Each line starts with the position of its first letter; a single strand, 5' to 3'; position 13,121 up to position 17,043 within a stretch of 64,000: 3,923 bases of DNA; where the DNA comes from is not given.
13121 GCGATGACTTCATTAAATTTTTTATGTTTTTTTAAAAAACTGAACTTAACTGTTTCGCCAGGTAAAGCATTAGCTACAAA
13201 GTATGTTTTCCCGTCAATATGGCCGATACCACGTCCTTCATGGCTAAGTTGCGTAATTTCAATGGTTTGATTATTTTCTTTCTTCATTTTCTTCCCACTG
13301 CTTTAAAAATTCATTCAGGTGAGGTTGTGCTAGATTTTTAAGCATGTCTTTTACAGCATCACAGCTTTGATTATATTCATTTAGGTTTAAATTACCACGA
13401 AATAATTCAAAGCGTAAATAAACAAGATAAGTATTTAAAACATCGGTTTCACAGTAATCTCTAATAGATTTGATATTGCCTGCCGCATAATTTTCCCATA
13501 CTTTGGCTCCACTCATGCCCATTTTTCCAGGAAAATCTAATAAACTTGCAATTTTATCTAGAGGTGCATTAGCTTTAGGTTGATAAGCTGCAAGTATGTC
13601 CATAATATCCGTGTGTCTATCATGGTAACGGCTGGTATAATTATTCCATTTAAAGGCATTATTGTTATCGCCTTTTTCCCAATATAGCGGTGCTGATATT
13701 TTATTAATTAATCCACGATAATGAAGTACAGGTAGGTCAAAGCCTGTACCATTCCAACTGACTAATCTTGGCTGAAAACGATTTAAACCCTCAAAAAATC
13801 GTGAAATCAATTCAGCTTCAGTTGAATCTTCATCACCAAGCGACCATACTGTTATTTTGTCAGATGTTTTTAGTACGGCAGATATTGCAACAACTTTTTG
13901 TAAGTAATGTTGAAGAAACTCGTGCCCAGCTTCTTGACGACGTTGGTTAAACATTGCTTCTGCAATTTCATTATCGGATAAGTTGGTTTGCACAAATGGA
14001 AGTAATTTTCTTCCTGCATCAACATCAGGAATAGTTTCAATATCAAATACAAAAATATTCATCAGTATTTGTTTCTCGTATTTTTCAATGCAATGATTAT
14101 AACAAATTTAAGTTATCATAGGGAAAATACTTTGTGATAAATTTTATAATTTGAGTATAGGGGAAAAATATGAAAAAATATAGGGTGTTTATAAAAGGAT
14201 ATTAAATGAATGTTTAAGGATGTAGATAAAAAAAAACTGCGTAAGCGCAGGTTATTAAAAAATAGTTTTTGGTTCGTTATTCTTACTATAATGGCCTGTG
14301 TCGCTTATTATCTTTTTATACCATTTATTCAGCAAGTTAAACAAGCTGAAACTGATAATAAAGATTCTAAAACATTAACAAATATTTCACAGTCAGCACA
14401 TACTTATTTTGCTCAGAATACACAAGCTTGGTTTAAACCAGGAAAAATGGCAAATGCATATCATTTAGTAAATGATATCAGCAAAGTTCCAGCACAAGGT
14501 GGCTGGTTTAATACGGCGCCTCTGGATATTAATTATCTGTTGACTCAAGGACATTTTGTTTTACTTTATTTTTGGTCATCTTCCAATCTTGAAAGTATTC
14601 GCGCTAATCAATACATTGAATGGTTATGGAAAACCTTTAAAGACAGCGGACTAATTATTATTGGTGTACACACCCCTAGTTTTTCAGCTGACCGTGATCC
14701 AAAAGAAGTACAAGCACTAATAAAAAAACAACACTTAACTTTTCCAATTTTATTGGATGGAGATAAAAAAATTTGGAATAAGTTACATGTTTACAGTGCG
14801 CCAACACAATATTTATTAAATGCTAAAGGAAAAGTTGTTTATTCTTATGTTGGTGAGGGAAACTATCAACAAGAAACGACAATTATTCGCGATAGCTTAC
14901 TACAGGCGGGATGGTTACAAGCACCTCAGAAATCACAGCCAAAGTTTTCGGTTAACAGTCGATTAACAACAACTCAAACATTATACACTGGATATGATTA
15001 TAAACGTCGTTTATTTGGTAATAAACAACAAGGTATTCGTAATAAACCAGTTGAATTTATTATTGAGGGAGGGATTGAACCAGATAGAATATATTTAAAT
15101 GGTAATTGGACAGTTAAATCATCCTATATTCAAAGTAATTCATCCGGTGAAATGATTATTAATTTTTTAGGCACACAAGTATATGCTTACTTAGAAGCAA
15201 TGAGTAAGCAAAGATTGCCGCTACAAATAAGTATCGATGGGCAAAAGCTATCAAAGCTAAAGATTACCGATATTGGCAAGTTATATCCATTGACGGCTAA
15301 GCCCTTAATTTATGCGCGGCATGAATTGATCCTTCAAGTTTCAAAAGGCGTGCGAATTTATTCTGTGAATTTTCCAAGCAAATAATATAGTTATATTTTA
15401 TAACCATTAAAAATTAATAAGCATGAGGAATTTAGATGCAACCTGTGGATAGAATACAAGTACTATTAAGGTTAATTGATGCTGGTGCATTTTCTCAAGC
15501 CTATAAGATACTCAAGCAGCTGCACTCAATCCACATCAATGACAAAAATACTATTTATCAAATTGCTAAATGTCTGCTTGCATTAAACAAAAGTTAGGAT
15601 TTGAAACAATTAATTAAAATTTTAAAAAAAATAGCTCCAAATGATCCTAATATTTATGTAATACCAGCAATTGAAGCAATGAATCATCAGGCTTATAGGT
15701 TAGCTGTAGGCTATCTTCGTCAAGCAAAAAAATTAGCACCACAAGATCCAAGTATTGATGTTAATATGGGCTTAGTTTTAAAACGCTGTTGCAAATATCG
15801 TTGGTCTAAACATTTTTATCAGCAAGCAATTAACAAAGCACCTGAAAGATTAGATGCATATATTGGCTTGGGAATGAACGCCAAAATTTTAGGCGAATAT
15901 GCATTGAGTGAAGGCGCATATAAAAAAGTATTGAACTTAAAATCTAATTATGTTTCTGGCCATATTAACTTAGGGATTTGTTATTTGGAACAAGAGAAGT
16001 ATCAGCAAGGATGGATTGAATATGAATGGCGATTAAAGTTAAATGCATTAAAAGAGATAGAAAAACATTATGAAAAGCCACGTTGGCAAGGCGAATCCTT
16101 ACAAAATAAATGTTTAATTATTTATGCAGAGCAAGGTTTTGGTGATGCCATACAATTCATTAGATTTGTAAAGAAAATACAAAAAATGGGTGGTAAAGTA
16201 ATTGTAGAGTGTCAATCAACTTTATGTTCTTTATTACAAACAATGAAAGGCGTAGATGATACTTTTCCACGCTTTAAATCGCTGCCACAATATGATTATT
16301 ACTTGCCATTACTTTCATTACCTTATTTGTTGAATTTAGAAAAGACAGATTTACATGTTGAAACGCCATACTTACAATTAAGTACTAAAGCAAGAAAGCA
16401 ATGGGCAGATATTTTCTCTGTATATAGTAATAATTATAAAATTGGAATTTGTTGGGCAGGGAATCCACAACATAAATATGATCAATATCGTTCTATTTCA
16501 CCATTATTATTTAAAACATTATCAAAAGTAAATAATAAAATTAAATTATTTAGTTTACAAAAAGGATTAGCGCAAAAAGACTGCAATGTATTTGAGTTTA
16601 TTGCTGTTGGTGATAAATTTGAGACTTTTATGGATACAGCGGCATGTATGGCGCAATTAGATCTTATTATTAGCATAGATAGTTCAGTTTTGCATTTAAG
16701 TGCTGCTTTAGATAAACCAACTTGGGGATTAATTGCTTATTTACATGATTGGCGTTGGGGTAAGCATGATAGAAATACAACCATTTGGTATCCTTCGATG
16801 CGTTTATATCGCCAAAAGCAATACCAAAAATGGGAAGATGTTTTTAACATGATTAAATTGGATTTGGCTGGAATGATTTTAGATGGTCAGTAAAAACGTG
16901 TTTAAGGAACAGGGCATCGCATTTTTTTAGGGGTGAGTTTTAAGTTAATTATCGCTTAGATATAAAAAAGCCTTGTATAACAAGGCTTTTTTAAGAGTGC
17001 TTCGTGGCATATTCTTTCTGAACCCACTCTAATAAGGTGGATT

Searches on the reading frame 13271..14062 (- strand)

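Call 15: search_protein_families(library=pfam, proteins=[window:13271-14062:-], max_evalue=0.1)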
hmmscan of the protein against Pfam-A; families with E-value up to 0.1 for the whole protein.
window:13271-14062:- (263 aa): 3 families
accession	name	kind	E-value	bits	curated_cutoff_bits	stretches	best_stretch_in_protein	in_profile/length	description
PF10108.15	DNA_pol_B_exo2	-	1.2e-91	306.6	24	1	48-256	2-213/213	Predicted 3'-5' exonuclease related to the exonuclease domain of PolB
PF13482.12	RNase_H_2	-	1.6e-09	38.3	22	1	58-215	18-161/165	RNase_H superfamily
PF03104.25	DNA_pol_B_exo1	-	0.00014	21.8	23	1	73-124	138-187/242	DNA polymerase family B, exonuclease domain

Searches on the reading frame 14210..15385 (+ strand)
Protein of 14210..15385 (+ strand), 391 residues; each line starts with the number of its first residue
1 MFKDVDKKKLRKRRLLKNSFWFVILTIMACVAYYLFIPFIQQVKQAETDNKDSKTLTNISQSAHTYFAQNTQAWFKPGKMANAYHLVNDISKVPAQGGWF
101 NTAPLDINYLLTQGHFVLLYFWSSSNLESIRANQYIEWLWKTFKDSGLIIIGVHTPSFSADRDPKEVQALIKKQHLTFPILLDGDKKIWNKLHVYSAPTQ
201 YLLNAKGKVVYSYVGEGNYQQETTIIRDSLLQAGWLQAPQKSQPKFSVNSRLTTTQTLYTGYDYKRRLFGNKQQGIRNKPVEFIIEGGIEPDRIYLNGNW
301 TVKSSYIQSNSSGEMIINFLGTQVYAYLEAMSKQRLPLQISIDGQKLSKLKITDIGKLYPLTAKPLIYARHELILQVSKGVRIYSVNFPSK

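Call 15: search_protein_families(library=pfam, proteins=[window:14210-15385:+], max_evalue=0.1)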
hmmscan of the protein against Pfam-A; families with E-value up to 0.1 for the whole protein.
window:14210-15385:+ (391 aa): 5 families
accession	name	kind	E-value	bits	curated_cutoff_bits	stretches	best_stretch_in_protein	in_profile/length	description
PF17991.7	Thioredoxin_10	-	7.5e-12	46.4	27.1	1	256-388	2-141/142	Thioredoxin like C-terminal domain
PF00578.27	AhpC-TSA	-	6.2e-09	36.3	26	1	113-211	24-123/124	AhpC/TSA family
PF08534.16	Redoxin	-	1.8e-07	31.5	26.6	1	113-218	27-137/148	Redoxin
PF13905.12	Thioredoxin_8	-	8.7e-05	23.2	27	1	116-209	3-94/94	Thioredoxin-like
PF04835.17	Pox_A9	-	0.055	14.1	22.8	0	13-37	15-39/53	A9 protein conserved region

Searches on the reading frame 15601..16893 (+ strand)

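Call 15: search_protein_families(library=pfam, proteins=[window:15601-16893:+], max_evalue=0.1)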
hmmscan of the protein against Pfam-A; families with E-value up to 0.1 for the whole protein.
window:15601-16893:+ (430 aa): 8 families
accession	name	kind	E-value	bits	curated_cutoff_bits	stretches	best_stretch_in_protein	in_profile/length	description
PF00515.34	TPR_1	-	5e-06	26.6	27.8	0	120-136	3-19/34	Tetratricopeptide repeat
PF01075.23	Glyco_transf_9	-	5.4e-06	26.3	22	1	345-395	176-226/247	Glycosyltransferase family 9 (heptosyltransferase)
PF07719.23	TPR_2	-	1.2e-05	25.5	27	0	85-116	2-33/34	Tetratricopeptide repeat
PF13414.12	TPR_11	-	0.00017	21.6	26.8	1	106-131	16-41/42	TPR repeat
PF13431.12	TPR_17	-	0.0013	19.3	24.4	0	106-136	1-31/34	Tetratricopeptide repeat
PF13424.12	TPR_12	-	0.014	16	30.1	0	84-136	3-63/77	Tetratricopeptide repeat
PF24575.1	TPR_Slam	-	0.015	16.2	35.2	0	2-60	32-91/104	Surface lipoprotein assembly modifier, N-terminal TPR repeats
PF23914.1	TPR_CcmH_CycH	-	0.028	14.7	42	0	26-113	60-150/158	Cytochrome c-type biogenesis protein H TPR domain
